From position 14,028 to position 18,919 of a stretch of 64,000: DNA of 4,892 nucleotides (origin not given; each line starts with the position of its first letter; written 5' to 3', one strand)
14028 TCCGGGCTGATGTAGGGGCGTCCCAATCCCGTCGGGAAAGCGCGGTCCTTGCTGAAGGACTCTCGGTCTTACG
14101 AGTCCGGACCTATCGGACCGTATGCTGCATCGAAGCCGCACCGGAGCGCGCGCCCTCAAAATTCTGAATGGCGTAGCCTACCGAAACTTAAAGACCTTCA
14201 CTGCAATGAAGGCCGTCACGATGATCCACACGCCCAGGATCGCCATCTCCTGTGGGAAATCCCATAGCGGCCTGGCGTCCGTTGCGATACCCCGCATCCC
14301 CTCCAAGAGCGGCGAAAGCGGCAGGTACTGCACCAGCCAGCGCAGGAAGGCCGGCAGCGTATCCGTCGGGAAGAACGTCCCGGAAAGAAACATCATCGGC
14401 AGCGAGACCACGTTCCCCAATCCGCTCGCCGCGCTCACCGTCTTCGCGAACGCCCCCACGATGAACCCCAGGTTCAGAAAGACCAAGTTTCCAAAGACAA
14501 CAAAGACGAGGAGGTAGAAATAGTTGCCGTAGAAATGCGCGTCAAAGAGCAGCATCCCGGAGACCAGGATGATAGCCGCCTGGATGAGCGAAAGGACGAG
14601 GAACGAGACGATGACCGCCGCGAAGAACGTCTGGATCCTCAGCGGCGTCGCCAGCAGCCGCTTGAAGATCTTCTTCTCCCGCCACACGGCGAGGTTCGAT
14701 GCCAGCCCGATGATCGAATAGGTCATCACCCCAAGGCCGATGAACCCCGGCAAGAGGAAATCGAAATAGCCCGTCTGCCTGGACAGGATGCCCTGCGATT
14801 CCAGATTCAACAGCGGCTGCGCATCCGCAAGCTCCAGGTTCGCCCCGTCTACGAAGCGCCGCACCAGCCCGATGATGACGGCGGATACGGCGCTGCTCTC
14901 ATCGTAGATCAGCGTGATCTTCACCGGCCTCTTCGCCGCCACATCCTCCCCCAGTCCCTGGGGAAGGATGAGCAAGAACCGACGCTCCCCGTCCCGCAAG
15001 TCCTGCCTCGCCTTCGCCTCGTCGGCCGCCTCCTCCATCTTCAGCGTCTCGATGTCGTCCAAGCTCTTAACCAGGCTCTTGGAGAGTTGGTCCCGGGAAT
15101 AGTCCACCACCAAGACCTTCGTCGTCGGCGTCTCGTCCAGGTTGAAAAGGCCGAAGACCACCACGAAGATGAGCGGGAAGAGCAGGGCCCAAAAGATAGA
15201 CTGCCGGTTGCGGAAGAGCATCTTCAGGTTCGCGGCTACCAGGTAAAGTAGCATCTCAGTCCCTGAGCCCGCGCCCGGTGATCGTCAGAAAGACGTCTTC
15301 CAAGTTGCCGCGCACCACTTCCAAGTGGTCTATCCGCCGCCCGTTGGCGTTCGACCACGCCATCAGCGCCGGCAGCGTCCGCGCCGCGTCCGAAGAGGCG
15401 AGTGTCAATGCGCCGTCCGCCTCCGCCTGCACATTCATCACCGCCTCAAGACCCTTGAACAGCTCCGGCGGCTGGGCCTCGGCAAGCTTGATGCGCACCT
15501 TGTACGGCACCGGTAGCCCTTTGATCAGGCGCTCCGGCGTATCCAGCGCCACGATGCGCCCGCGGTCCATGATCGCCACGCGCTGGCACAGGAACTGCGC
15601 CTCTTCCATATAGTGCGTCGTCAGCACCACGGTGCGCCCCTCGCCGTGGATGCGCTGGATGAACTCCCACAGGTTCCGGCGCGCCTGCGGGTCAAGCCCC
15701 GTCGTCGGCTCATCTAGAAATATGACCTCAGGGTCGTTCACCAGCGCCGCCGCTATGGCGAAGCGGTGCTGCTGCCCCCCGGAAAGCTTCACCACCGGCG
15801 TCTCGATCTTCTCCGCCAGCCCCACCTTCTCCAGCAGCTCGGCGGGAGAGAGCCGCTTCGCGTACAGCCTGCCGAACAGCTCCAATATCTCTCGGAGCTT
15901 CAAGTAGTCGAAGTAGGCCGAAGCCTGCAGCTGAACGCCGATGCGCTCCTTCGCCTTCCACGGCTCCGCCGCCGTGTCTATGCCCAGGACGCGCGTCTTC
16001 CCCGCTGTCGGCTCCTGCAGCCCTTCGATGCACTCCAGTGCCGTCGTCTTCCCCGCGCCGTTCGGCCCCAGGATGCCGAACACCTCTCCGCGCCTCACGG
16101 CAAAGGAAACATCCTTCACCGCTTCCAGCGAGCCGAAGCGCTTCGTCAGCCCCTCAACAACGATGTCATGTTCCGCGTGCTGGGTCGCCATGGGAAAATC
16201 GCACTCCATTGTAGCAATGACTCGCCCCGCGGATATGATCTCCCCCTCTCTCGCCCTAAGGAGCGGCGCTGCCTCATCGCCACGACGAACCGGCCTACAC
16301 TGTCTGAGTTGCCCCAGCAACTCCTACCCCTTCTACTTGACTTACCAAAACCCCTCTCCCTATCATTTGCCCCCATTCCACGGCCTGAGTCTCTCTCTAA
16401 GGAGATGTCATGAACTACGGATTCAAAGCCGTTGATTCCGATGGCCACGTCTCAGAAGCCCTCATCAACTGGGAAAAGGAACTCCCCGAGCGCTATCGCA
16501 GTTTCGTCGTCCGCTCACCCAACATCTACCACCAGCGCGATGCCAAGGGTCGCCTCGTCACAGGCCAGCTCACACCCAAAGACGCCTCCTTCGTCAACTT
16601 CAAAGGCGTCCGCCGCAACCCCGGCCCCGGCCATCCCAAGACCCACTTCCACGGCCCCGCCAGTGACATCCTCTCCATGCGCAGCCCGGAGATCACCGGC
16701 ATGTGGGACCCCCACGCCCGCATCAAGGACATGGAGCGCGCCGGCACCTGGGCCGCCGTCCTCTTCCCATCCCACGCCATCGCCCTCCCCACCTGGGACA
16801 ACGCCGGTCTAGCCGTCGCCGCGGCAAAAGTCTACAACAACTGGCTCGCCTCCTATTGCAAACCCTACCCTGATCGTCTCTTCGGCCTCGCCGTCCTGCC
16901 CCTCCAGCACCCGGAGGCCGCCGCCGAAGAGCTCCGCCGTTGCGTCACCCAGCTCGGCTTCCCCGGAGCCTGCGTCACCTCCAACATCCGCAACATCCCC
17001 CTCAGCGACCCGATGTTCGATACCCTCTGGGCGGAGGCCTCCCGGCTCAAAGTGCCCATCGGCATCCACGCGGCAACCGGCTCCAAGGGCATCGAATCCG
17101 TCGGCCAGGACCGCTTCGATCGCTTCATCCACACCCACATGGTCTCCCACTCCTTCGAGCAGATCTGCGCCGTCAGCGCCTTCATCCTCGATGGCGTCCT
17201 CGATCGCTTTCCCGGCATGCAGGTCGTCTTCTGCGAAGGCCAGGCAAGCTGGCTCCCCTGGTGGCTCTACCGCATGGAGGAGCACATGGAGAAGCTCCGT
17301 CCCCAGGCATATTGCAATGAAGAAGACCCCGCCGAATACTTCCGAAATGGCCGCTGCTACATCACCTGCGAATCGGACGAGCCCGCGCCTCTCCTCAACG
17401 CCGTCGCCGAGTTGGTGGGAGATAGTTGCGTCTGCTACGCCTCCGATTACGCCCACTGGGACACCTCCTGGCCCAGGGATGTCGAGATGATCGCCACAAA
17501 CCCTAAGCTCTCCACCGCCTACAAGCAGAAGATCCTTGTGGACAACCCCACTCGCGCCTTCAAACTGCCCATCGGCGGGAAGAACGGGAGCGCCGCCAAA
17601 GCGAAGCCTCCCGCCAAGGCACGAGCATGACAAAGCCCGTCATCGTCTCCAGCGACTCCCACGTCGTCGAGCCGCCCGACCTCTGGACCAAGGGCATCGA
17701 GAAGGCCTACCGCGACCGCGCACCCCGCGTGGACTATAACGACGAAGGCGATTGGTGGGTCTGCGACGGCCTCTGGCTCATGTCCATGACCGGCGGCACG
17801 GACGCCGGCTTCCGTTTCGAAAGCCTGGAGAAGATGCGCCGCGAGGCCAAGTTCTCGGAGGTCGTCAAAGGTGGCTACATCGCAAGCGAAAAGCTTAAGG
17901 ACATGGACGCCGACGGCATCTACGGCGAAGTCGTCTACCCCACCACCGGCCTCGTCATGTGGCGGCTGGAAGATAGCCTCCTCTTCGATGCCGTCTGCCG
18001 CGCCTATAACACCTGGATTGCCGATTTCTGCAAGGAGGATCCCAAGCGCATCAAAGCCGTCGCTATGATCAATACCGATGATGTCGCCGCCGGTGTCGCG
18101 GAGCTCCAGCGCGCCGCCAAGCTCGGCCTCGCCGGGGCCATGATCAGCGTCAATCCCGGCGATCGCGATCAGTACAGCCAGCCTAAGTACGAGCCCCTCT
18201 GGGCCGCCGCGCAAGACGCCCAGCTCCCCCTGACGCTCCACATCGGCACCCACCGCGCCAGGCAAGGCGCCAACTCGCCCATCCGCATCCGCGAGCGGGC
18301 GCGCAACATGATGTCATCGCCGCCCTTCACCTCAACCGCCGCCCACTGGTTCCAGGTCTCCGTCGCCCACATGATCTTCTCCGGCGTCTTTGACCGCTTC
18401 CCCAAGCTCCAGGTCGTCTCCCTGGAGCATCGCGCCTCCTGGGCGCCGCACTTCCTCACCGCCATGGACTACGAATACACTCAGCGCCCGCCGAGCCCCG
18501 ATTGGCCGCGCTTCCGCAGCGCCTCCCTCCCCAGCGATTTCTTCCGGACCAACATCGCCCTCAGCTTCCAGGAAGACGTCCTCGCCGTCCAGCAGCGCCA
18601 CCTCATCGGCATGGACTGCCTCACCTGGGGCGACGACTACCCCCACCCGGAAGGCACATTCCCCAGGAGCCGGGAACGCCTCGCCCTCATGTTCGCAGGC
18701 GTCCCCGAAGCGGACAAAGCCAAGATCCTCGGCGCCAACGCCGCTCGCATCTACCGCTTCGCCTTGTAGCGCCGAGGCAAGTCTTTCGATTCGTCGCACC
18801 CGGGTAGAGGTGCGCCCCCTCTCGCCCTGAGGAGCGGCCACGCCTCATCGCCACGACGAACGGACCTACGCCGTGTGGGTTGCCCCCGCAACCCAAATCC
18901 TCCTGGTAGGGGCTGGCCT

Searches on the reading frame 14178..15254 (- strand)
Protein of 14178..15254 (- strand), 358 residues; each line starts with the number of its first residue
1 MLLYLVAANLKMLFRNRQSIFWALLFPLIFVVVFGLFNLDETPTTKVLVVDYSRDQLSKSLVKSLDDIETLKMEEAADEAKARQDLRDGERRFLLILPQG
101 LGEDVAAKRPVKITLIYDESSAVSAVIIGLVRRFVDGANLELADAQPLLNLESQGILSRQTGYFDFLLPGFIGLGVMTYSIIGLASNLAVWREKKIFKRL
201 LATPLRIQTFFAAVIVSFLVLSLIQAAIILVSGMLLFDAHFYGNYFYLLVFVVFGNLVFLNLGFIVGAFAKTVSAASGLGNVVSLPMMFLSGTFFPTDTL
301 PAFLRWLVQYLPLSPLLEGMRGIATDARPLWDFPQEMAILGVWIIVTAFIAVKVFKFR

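Call 39: search_protein_families(library=pfam, proteins=[window:14178-15254:-], max_evalue=0.00001)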
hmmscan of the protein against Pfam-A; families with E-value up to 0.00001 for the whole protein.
window:14178-15254:- (358 aa): 2 families
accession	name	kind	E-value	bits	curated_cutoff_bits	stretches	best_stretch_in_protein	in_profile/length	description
PF12698.13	ABC2_membrane_3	-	2.9e-48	165.2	31.6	1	18-352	2-346/347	ABC-2 family transporter protein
PF01061.29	ABC2_membrane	-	2.8e-29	102.6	26.9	1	158-323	50-209/211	ABC-2 type transporter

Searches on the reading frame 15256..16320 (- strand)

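Call 39: search_protein_families(library=pfam, proteins=[window:15256-16320:-], max_evalue=0.00001)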
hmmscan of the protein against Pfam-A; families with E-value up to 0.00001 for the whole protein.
window:15256-16320:- (354 aa): 2 families
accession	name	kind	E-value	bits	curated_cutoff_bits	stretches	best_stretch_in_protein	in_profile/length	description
PF00005.33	ABC_tran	-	6.7e-29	101.7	25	1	68-207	1-137/137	ABC transporter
PF13304.12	AAA_21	-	2.6e-17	64.3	27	1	137-236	174-298/304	AAA domain, putative AbiEii toxin, Type IV TA system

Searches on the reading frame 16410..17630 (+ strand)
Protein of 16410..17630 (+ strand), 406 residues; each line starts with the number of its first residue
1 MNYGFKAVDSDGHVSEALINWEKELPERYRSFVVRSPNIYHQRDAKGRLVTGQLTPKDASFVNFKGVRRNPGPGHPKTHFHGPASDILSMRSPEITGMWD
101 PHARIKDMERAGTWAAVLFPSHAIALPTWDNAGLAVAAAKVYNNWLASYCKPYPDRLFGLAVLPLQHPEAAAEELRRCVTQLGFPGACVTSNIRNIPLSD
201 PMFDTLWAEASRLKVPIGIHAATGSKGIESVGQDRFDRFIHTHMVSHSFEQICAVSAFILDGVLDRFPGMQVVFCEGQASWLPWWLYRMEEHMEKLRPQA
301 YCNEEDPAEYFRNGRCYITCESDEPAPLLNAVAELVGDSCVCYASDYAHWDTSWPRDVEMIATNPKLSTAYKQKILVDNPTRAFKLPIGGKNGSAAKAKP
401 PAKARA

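Call 39: search_protein_families(library=pfam, proteins=[window:16410-17630:+], max_evalue=0.00001)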
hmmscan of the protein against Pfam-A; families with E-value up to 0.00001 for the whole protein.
window:16410-17630:+ (406 aa): 1 family
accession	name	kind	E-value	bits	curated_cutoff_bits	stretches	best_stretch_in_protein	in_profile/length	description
PF04909.20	Amidohydro_2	-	6.8e-33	115.1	26.4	1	79-386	4-289/289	Amidohydrolase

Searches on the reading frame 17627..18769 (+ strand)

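Call 39: search_protein_families(library=pfam, proteins=[window:17627-18769:+], max_evalue=0.00001)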
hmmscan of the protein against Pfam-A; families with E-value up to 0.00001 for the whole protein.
window:17627-18769:+ (380 aa): 1 family
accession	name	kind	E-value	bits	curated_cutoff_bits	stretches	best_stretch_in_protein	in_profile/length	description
PF04909.20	Amidohydro_2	-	4.5e-28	99.3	26.4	1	120-378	58-289/289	Amidohydrolase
